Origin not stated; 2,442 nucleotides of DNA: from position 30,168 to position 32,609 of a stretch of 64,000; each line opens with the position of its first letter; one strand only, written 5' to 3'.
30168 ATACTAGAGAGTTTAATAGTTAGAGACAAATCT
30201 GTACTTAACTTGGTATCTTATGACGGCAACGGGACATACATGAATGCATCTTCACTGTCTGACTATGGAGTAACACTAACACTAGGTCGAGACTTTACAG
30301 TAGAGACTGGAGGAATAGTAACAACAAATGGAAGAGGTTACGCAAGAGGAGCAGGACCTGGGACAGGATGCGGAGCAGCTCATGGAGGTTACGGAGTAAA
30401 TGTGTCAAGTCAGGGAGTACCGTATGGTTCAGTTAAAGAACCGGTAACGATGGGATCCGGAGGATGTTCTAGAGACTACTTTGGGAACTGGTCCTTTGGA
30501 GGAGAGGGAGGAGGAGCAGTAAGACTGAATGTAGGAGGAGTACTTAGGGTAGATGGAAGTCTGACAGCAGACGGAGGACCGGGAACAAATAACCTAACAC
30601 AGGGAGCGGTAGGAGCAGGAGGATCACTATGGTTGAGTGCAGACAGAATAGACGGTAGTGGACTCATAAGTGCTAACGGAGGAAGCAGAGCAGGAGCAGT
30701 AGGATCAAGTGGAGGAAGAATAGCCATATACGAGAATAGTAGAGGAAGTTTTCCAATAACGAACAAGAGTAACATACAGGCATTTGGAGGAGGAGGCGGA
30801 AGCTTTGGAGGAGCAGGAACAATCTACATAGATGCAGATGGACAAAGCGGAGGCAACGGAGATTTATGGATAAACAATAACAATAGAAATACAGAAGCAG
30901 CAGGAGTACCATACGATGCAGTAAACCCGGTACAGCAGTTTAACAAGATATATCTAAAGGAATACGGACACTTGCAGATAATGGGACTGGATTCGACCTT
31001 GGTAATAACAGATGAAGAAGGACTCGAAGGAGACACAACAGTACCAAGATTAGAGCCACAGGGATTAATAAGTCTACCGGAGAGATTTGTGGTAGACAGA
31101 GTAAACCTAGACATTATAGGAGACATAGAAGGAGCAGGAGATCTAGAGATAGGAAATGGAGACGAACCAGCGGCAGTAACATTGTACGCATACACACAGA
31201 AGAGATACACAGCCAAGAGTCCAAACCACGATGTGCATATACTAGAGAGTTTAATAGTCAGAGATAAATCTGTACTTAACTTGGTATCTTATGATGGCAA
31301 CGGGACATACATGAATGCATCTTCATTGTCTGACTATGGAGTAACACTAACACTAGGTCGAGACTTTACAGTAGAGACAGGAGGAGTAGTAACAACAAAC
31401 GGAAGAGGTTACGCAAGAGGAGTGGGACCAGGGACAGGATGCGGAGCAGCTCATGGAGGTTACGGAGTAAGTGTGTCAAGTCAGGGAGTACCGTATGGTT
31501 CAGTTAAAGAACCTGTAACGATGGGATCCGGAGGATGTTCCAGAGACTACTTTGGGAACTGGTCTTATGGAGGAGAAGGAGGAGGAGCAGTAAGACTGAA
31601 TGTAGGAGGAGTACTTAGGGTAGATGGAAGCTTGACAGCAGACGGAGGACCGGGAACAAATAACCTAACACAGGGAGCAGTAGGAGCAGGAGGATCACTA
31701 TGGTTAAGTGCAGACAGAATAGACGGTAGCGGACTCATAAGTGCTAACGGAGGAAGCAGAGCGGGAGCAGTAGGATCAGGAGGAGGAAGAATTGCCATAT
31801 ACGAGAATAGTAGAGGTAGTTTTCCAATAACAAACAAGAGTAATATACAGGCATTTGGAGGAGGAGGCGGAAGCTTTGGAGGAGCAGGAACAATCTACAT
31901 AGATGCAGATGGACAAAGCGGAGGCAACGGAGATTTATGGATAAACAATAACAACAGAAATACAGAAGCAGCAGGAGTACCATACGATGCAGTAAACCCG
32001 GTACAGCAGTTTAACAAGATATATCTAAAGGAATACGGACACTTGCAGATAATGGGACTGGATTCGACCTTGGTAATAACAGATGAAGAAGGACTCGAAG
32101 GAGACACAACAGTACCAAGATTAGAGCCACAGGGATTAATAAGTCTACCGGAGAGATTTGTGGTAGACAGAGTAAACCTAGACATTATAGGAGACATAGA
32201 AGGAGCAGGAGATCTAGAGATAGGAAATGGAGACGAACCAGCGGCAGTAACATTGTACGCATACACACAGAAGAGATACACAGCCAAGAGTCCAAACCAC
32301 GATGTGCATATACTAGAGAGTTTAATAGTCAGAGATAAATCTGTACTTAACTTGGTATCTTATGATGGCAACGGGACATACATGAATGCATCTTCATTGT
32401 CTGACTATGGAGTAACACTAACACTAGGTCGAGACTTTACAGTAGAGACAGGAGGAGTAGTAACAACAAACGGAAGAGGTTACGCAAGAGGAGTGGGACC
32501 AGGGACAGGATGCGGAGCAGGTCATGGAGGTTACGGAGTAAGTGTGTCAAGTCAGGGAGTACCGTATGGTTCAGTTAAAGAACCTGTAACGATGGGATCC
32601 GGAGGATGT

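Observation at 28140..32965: Near-identical 1071-nt tandem coding repeats inside a 10.2 kb giant surface-protein gene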

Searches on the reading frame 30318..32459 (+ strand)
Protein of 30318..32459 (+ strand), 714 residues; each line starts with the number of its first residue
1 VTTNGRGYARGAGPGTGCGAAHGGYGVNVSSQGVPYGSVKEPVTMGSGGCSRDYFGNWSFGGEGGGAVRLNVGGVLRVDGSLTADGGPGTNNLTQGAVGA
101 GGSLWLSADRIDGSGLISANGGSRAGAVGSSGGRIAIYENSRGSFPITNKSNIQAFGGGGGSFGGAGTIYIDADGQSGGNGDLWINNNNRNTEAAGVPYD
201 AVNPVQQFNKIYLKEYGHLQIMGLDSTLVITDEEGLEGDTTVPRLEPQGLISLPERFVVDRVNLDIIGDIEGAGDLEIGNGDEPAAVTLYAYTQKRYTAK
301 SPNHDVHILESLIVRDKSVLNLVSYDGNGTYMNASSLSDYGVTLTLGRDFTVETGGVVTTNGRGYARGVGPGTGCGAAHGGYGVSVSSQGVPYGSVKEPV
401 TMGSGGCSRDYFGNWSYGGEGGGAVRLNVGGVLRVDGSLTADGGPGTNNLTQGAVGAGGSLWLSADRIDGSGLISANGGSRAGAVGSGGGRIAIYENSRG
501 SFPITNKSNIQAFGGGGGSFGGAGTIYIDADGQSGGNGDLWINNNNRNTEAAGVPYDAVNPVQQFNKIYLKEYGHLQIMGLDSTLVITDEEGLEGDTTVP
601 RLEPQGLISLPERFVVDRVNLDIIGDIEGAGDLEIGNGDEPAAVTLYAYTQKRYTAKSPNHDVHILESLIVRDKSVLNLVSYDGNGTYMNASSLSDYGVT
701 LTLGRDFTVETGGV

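Call 74: predict_structure(alignment_id=A3)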
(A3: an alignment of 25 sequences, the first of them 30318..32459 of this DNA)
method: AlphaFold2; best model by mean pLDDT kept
length: 714 residues; sequences in the alignment: 25
mean_pLDDT: 74.2   pTM: 0.75
mean pLDDT of the five models: 74.2, 72.8, 69.2, 66.0, 61.1
residues with pLDDT >= 90: 103; 70-90: 345; 50-70: 234; < 50: 32
segments of 3 or more residues with pLDDT < 50: 295-303, 332-334, 651-660
pLDDT, mean of each block of 10 residues (from residue 1): 90 71 63 72 86 72 91 88 88 69 89 87 75 84 57 77 72 65 72 56 67 68 68 66 69 82 77 79 81 51 63 93 67 51 89 95 83 68 60 81 82 77 91 95 78 81 91 91 79 80 72 75 82 64 63 62 73 64 68 61 68 74 69 77 73 44 68 84 56 56 82 83
secondary structure, 60 per line:
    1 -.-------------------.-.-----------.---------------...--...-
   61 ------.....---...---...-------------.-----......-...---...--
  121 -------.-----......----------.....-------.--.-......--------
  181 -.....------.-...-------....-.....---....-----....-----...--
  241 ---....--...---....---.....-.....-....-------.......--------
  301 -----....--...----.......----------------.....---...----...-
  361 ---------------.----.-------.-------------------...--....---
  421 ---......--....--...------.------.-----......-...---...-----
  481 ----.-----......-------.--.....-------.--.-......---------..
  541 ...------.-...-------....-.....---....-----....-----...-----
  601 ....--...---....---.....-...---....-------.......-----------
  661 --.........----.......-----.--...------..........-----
elements in order (helices of 4 or more, strands of 3 or more residues): E52-54 E57-59 E67-71 E75-77 E81-83 E103-108 E110-112 E116-118 E134-139 E167-172 E182-186 E195-197 E205-208 E210-214 E218-221 E227-230 E236-238 E244-247 E250-252 E256-259 E263-267 E269-273 E275-278 E286-292 E306-309 E312-314 E319-325 E342-346 E350-352 E357-359 E409-411 E414-417 E424-429 E432-435 E438-440 E460-465 E467-469 E473-475 E491-496 E524-529 E539-543 E552-554 E562-565 E567-571 E575-578 E584-587 E593-595 E601-604 E607-609 E613-616 E620-624 E626-628 E632-635 E643-649 E663-671 E676-682 E700-709
